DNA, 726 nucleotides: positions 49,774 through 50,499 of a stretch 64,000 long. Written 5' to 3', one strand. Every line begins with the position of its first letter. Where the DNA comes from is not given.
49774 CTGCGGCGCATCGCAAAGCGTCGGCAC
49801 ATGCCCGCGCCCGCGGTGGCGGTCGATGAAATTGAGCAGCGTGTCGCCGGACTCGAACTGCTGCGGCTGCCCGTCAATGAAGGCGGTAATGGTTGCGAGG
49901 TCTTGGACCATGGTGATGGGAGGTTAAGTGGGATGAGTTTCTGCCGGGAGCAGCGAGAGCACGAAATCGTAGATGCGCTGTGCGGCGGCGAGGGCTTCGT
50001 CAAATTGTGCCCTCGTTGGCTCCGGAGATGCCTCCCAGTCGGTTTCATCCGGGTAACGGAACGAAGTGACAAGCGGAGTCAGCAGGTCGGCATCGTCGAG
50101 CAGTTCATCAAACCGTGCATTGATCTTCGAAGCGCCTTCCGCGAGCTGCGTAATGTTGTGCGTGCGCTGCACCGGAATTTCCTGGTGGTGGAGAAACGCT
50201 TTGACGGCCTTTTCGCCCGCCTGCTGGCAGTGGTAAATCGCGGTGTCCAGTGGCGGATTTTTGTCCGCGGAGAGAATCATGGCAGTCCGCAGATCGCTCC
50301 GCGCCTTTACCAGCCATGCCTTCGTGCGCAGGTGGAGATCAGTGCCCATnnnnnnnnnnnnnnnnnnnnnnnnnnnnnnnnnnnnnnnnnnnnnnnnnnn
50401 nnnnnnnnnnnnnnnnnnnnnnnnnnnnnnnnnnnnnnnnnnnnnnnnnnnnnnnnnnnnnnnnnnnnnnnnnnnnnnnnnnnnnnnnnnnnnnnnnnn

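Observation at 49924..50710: MNT-HEPN toxin-antitoxin pair embedded and translationally coupled inside a formate dehydrogenase operon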

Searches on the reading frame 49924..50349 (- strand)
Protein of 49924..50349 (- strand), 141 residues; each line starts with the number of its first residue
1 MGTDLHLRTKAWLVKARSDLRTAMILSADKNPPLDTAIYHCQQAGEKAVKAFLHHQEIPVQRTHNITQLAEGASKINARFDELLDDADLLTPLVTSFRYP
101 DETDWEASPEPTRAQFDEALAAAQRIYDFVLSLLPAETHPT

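Call 3: search_protein_families(library=pfam, proteins=[window:49924-50349:-], max_evalue=0.01)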
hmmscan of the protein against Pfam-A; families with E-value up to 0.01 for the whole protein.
window:49924-50349:- (141 aa): 1 family
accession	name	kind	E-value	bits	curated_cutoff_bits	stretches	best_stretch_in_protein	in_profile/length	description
PF05168.19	HEPN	-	2.9e-22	79.5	22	1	10-131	2-115/117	HEPN domain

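Call 4: search_protein_families(library=ncbifam, proteins=[window:49924-50349:-], max_evalue=0.01)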
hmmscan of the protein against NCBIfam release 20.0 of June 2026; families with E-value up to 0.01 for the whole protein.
window:49924-50349:- (141 aa): 0 families

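Call 6: find_encoding_contigs(protein=window:49924-50349:-, flank=10000, max_places=10)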
Protein window:49924-50349:- (141 aa): 1 contig read that carries it; 1 place shown.
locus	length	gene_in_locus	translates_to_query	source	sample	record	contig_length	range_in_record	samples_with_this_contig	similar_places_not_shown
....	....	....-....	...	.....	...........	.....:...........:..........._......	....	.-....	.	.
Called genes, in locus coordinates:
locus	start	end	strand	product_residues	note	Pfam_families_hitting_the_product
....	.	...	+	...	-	?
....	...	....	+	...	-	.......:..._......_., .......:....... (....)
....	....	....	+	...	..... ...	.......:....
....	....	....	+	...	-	?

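Call 8: find_homologous_proteins(query=window:49924-50349:-)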
Query window:49924-50349:- (141 aa): 599 proteins with E <= 0.001 among 625 candidates; the best 120 are listed.
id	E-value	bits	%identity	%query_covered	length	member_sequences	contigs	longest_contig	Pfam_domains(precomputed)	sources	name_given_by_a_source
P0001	3.4e-88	311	100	100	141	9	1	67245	PF05168.20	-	-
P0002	2.8e-78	279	89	100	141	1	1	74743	PF05168.20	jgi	jgi:HEPN domain-containing protein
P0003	1.9e-68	247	80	100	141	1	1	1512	PF05168.20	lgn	-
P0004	4.6e-66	239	78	100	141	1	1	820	PF05168.20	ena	-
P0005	2.8e-65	236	77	99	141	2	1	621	PF05168.20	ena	-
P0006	7.1e-65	235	78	99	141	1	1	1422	PF05168.20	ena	-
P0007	7.8e-59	216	71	99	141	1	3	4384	PF05168.20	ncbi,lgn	-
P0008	1.6e-58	215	71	99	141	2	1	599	PF05168.20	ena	-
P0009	2.7e-56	207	68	99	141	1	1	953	PF05168.20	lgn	-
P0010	4.2e-54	200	67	100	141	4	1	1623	PF05168.20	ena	-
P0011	4.2e-54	200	67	100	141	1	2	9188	PF05168.20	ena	-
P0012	2.0e-53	198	67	100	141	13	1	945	PF05168.20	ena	-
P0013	2.3e-53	198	67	100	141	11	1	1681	PF05168.20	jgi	jgi:HEPN domain-containing protein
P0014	3.6e-53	197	67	100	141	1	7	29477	PF05168.20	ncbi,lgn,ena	-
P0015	1.7e-51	192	65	100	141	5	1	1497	PF05168.20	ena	-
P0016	2.1e-50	188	59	99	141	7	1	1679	PF05168.20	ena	-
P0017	1.1e-48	183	60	100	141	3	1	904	PF05168.20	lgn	-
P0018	4.1e-47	178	58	100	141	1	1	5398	PF05168.20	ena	-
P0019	1.3e-45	173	61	99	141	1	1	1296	PF05168.20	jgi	jgi:HEPN domain-containing protein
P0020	1.5e-45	173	79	73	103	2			PF05168.20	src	-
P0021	8.8e-45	170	61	94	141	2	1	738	PF05168.20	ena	-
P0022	2.4e-39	153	58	94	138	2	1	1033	PF05168.20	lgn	-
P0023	6.3e-38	148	54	99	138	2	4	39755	PF05168.20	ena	-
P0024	1.1e-37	147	67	73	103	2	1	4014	PF05168.20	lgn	-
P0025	3.1e-37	146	55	100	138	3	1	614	PF05168.20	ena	-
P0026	3.5e-37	146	54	100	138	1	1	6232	PF05168.20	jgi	jgi:HEPN domain-containing protein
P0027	4.5e-37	145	56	93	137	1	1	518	PF05168.20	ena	-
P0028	2.5e-36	143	57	94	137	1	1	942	PF05168.20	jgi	jgi:HEPN domain-containing protein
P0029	4.0e-36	142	57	94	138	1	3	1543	PF05168.20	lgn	-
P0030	5.9e-36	142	52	100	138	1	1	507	PF05168.20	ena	-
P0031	7.2e-36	141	57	94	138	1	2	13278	PF05168.20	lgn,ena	-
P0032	1.1e-35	141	53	100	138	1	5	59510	PF05168.20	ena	-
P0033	1.4e-35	140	53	100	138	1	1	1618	PF05168.20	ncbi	-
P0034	1.6e-35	140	56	93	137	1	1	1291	PF05168.20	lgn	-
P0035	1.8e-35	140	52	100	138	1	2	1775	PF05168.20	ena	-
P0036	1.8e-35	140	55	94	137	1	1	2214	PF05168.20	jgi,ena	-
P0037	2.0e-35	140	54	97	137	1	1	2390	PF05168.20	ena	-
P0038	2.1e-35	140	58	91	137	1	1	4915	PF05168.20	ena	-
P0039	2.2e-35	140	53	94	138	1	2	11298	PF05168.20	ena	-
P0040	2.4e-35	140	57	93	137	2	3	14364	PF05168.20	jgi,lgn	-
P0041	4.5e-35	139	55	94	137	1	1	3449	PF05168.20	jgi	jgi:HEPN domain-containing protein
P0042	4.6e-35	139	56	94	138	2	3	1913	PF05168.20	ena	-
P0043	4.6e-35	139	53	92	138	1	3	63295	PF05168.20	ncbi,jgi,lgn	ncbi:MAG TPA: HEPN domain-containing protein [Chthoniobacterales bacterium]|jgi:HEPN domain-containi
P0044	4.6e-35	139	53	99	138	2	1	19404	PF05168.20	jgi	jgi:HEPN domain-containing protein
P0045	7.5e-35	138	56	94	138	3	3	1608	PF05168.20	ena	-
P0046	7.7e-35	138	54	100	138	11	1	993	PF05168.20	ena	-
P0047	1.1e-34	137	54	93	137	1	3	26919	PF05168.20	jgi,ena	jgi:HEPN domain-containing protein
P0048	1.2e-34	137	57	93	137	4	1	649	PF05168.20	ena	-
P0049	1.2e-34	137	55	94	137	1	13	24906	PF05168.20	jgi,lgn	jgi:HEPN domain-containing protein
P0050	1.2e-34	137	53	97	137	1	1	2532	PF05168.20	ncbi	-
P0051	1.2e-34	137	53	94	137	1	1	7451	PF05168.20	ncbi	-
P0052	1.4e-34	137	54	99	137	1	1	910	PF05168.20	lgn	-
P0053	1.6e-34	137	56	93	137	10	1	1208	PF05168.20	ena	-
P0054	1.7e-34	137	55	93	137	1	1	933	PF05168.20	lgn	-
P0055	1.7e-34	137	56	93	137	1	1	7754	PF05168.20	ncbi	-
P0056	1.8e-34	137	55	94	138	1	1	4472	PF05168.20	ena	-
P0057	2.0e-34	137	55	94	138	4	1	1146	PF05168.20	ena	-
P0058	2.2e-34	136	56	91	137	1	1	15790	PF05168.20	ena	-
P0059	2.3e-34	136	56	93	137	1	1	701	PF05168.20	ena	-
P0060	2.3e-34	136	56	94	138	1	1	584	PF05168.20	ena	-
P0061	2.4e-34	136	55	99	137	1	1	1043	PF05168.20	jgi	-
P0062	2.7e-34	136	53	94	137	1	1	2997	PF05168.20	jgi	jgi:HEPN domain-containing protein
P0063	2.8e-34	136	55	93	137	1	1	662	PF05168.20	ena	-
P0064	2.9e-34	136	53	97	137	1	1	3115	PF05168.20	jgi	jgi:HEPN domain-containing protein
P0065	3.1e-34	136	53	93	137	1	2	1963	PF05168.20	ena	-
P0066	3.2e-34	136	56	93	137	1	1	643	PF05168.20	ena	-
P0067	3.4e-34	136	55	93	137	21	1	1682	PF05168.20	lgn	-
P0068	3.5e-34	136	52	98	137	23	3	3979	PF05168.20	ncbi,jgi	jgi:HEPN domain-containing protein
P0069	3.5e-34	136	54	99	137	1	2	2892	PF05168.20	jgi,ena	jgi:HEPN domain-containing protein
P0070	3.6e-34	136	55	94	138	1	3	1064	PF05168.20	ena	-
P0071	4.4e-34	136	56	93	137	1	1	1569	PF05168.20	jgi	-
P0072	4.4e-34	136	52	99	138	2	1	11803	PF05168.20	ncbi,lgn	ncbi:HEPN domain-containing protein [soil metagenome]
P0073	4.9e-34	135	55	91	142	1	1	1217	PF05168.20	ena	-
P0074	5.0e-34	135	54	94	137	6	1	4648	PF05168.20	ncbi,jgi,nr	ncbi:MAG TPA: HEPN domain-containing protein [Verrucomicrobiae bacterium]|jgi:HEPN domain-containing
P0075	5.4e-34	135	53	97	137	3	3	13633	PF05168.20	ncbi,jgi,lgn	jgi:HEPN domain-containing protein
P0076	5.6e-34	135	52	98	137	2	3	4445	PF05168.20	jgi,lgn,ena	jgi:HEPN domain-containing protein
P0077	5.8e-34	135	55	93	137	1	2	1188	PF05168.20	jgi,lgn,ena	-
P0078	5.9e-34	135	53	98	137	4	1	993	PF05168.20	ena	-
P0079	6.0e-34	135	52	98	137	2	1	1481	PF05168.20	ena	-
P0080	6.2e-34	135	54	94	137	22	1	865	PF05168.20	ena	-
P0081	6.5e-34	135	53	92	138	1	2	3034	PF05168.20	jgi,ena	-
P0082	6.8e-34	135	52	97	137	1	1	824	PF05168.20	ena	-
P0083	7.4e-34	135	51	94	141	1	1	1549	PF05168.20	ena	-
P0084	7.7e-34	135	56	93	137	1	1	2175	PF05168.20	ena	-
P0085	7.7e-34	135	54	91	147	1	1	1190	PF05168.20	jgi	jgi:HEPN domain-containing protein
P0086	7.9e-34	135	56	93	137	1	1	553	PF05168.20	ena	-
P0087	8.3e-34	135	54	96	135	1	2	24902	PF05168.20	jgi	jgi:HEPN domain-containing protein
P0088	1.0e-33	134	54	93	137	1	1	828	PF05168.20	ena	-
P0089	1.0e-33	134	52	94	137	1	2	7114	PF05168.20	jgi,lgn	jgi:HEPN domain-containing protein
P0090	1.1e-33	134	53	98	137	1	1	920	PF05168.20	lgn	-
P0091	1.1e-33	134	55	93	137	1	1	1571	PF05168.20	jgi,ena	-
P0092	1.1e-33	134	57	92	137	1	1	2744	PF05168.20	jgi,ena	-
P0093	1.1e-33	134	54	93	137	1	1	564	PF05168.20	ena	-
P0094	1.1e-33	134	56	92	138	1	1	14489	PF05168.20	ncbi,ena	-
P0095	1.1e-33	134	53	94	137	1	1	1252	PF05168.20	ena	-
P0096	1.2e-33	134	56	94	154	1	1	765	PF05168.20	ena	-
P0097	1.2e-33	134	57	92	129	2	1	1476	PF05168.20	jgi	-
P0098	1.3e-33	134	53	97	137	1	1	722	PF05168.20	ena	-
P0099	1.6e-33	134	53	97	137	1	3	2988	PF05168.20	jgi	-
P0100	1.6e-33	134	52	98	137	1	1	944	PF05168.20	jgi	-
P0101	1.7e-33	134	54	94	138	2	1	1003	PF05168.20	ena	-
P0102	1.8e-33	134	54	94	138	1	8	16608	PF05168.20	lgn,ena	-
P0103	1.8e-33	134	56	93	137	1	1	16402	PF05168.20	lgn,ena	-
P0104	1.8e-33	134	51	99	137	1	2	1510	PF05168.20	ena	-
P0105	1.9e-33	133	52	94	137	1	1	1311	PF05168.20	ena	-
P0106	2.0e-33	133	56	93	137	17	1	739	PF05168.20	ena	-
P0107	2.0e-33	133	51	98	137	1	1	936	PF05168.20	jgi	-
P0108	2.0e-33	133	55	94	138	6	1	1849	PF05168.20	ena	-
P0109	2.1e-33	133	49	100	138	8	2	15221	PF05168.20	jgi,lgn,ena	jgi:HEPN domain-containing protein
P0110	2.2e-33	133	52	94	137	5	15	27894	PF05168.20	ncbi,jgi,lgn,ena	ncbi:MAG: HEPN domain-containing protein [Verrucomicrobiota bacterium]|jgi:HEPN domain-containing pr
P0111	2.2e-33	133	55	94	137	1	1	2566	PF05168.20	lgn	-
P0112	2.2e-33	133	52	91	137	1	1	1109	PF05168.20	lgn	-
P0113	2.4e-33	133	51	94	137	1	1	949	PF05168.20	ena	-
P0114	2.5e-33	133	52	99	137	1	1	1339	PF05168.20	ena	-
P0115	2.6e-33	133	55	93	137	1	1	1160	PF05168.20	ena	-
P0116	2.6e-33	133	54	93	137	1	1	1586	PF05168.20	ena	-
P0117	2.6e-33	133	53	91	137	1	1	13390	PF05168.20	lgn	-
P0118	2.8e-33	133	57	93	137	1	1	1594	PF05168.20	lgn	-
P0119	2.9e-33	133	56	93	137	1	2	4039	PF05168.20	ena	-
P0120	2.9e-33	133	56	93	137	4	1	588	PF05168.20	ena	-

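Call 17: find_encoding_contigs(protein=P0002, flank=6000, max_places=3)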
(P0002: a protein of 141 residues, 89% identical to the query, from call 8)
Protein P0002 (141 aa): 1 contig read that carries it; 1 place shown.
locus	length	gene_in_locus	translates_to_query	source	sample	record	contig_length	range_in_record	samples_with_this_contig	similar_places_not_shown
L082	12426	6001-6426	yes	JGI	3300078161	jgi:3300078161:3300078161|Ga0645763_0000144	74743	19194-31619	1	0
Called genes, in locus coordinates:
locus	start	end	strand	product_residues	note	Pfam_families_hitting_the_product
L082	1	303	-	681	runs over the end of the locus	PF07583:PSCyt2, PF07587:PSD1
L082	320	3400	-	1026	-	PF07635:PSCyt1, PF07583:PSCyt2, PF07587:PSD1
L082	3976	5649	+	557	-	PF01512:Complex1_51K, PF10531:SLBB, PF10589:NADH_4Fe-4S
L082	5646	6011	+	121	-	PF01909:NTP_transf_2, PF18765:Polbeta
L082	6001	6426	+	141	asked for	PF05168:HEPN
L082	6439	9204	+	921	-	PF13510:Fer2_4, PF10588:NADH-G_4Fe-4S_3, PF12838:Fer4_7, PF22117:Fer4_Nqo3 (weak), PF00037:Fer4 (weak), PF04879:Molybdop_Fe4S4, PF00384:Molybdopterin, PF01568:Molydop_binding, +1 more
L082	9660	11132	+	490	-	PF13271:DUF4062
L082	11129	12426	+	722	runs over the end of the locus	PF13289:SIR2_2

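Call 18: find_encoding_contigs(protein=P0014, flank=6000, max_places=3)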
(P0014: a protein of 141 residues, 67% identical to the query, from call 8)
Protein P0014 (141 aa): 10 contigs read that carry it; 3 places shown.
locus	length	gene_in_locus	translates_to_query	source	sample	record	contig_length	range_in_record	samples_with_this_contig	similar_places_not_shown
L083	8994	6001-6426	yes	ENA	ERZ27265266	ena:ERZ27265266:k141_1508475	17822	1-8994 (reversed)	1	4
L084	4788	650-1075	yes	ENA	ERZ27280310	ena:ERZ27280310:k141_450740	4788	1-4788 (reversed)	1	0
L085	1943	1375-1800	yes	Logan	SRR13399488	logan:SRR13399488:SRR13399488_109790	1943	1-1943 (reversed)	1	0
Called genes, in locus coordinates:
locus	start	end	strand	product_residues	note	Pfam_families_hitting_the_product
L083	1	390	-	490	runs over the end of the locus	PF00224:PK, PF02887:PK_C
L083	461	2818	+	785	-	-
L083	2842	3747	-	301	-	PF03935:SKN1_KRE6_Sbg1 (faint), PF00722:Glyco_hydro_16, PF26113:GH16_XgeA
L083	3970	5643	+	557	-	PF01512:Complex1_51K, PF10531:SLBB (weak), PF10589:NADH_4Fe-4S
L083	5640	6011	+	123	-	PF01909:NTP_transf_2, PF18765:Polbeta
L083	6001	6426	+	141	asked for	PF05168:HEPN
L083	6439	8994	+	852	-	?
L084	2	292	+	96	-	?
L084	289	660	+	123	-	PF01909:NTP_transf_2, PF18765:Polbeta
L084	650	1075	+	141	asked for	PF05168:HEPN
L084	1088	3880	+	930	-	PF13510:Fer2_4, PF10588:NADH-G_4Fe-4S_3, PF00037:Fer4 (faint), PF12837:Fer4_6 (faint), PF12838:Fer4_7, PF04879:Molybdop_Fe4S4, PF00384:Molybdopterin, PF01568:Molydop_binding, +1 more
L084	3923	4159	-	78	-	-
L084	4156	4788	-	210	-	?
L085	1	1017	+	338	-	?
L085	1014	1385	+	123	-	PF01909:NTP_transf_2, PF18765:Polbeta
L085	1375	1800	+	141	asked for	PF05168:HEPN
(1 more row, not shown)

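Call 19: find_encoding_contigs(protein=P0023, flank=6000, max_places=3)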
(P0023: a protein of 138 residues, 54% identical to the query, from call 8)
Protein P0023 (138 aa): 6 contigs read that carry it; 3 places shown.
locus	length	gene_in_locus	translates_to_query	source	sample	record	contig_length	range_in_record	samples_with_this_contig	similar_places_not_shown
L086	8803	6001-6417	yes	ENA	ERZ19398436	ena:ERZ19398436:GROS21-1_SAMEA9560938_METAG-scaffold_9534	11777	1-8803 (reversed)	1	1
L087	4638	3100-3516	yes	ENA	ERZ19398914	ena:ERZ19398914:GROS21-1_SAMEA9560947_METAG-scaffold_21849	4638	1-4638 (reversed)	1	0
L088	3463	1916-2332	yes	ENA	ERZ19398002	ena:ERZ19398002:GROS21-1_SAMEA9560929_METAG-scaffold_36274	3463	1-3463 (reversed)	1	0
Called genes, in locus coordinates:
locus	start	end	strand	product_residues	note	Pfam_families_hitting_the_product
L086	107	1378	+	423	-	PF00144:Beta-lactamase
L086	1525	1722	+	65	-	PF04226:Transgly_assoc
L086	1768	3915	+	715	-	PF25145:NfeD1b_N, PF00378:ECH_1 (faint), PF01972:SDH_protease (faint), PF01343:Peptidase_S49 (faint), PF25145:NfeD1b_N, PF24961:NfeD_membrane, PF01957:NfeD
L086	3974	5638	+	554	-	PF01512:Complex1_51K, PF10589:NADH_4Fe-4S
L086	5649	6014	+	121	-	PF01909:NTP_transf_2, PF18765:Polbeta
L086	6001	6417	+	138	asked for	PF05168:HEPN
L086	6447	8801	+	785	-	?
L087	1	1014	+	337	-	?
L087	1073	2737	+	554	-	PF01512:Complex1_51K, PF10589:NADH_4Fe-4S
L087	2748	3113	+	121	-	PF01909:NTP_transf_2, PF18765:Polbeta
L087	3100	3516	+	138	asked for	PF05168:HEPN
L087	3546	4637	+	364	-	?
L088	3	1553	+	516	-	?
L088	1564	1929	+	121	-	PF01909:NTP_transf_2, PF18765:Polbeta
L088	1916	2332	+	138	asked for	PF05168:HEPN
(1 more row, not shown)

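Call 20: find_encoding_contigs(protein=P0043, flank=5000, max_places=2)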
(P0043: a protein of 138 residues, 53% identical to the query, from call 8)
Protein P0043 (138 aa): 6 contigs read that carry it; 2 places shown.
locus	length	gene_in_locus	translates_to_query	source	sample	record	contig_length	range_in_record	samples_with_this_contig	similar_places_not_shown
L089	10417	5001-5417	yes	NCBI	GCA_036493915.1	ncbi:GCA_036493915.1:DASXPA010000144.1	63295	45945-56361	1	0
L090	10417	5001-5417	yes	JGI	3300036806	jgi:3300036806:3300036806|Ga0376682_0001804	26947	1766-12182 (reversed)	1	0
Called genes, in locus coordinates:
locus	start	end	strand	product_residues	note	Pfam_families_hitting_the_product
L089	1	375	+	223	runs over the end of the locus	PF00561:Abhydrolase_1, PF12697:Abhydrolase_6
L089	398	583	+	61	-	-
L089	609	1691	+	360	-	PF06580:His_kinase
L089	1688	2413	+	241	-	PF00072:Response_reg, PF04397:LytTR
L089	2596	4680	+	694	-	PF07973:tRNA_SAD, PF00587:tRNA-synt_2b, PF03129:HGTP_anticodon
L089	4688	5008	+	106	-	PF01909:NTP_transf_2, PF18765:Polbeta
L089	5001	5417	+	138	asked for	PF05168:HEPN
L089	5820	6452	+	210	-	PF00440:TetR_N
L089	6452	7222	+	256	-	PF25919:BSH_CusB (faint), PF00364:Biotin_lipoyl (faint), PF25984:BSH_YknX (faint)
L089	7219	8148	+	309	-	PF00005:ABC_tran, PF13304:AAA_21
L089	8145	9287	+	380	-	PF12679:ABC2_membrane_2, PF12698:ABC2_membrane_3, PF01061:ABC2_membrane, PF12730:ABC2_membrane_4 (weak)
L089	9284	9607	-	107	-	-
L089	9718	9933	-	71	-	-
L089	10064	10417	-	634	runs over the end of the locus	PF02922:CBM_48, PF00128:Alpha-amylase (faint), PF02806:Alpha-amylase_C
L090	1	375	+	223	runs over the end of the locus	PF00561:Abhydrolase_1, PF12697:Abhydrolase_6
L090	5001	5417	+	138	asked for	PF05168:HEPN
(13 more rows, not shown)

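Call 21: find_encoding_contigs(protein=P0110, flank=5000, max_places=3)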
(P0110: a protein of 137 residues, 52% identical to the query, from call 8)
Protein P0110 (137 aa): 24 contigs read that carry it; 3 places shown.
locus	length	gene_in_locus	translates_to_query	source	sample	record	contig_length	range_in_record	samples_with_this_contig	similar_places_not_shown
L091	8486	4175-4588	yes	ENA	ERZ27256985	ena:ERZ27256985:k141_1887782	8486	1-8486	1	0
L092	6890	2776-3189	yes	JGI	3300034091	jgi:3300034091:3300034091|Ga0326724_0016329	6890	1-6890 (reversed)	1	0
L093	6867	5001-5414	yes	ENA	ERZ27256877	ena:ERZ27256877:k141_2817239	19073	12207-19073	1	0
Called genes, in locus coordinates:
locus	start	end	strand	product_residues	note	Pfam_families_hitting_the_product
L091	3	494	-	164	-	?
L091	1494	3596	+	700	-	PF13091:PLDc_2 (weak), PF00614:PLDc (faint), PF13091:PLDc_2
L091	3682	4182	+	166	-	PF01909:NTP_transf_2, PF18765:Polbeta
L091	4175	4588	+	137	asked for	PF05168:HEPN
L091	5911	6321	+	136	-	-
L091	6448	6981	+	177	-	PF13271:DUF4062 (weak)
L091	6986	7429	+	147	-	-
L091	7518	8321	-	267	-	PF00702:Hydrolase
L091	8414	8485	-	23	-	?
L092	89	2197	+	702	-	PF13091:PLDc_2 (weak), PF00614:PLDc (faint), PF13091:PLDc_2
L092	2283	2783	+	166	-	PF01909:NTP_transf_2, PF18765:Polbeta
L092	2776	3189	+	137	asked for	PF05168:HEPN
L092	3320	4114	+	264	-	-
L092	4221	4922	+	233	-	PF14237:GYF_2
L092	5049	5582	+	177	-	PF13271:DUF4062 (weak)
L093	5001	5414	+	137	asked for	PF05168:HEPN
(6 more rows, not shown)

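Call 22: find_encoding_contigs(protein=P0049, flank=5000, max_places=3)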
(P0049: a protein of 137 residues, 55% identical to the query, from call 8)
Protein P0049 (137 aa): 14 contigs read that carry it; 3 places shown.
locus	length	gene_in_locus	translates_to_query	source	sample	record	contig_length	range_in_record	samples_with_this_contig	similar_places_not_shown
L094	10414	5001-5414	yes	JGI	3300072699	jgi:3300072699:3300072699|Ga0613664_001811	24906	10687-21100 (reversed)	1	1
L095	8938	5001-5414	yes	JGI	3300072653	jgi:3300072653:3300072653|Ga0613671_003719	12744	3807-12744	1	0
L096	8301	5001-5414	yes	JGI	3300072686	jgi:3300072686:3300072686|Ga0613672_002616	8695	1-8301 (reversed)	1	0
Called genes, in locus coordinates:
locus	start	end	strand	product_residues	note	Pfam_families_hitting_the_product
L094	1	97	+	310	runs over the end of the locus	-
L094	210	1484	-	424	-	PF00083:Sugar_tr, PF07690:MFS_1, PF06779:MFS_4 (weak), PF07690:MFS_1 (weak)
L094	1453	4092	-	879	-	PF23500:DUF7133, PF13646:HEAT_2 (faint)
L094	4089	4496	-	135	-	-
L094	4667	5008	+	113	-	PF22600:MTPAP-like_central (weak), PF01909:NTP_transf_2, PF18765:Polbeta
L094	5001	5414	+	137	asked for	PF05168:HEPN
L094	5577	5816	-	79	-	-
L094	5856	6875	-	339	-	PF24827:AstE_AspA_cat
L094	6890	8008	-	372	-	PF02746:MR_MLE_N, PF13378:MR_MLE_C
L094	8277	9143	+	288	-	PF05235:CHAD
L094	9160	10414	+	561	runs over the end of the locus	PF00144:Beta-lactamase, PF11954:DUF3471 (faint)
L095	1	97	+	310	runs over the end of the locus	-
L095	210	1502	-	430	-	PF00083:Sugar_tr, PF07690:MFS_1, PF06779:MFS_4 (weak), PF07690:MFS_1 (weak)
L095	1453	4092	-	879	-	PF23500:DUF7133, PF13646:HEAT_2 (faint)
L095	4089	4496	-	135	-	-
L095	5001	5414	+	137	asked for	PF05168:HEPN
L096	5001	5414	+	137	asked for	PF05168:HEPN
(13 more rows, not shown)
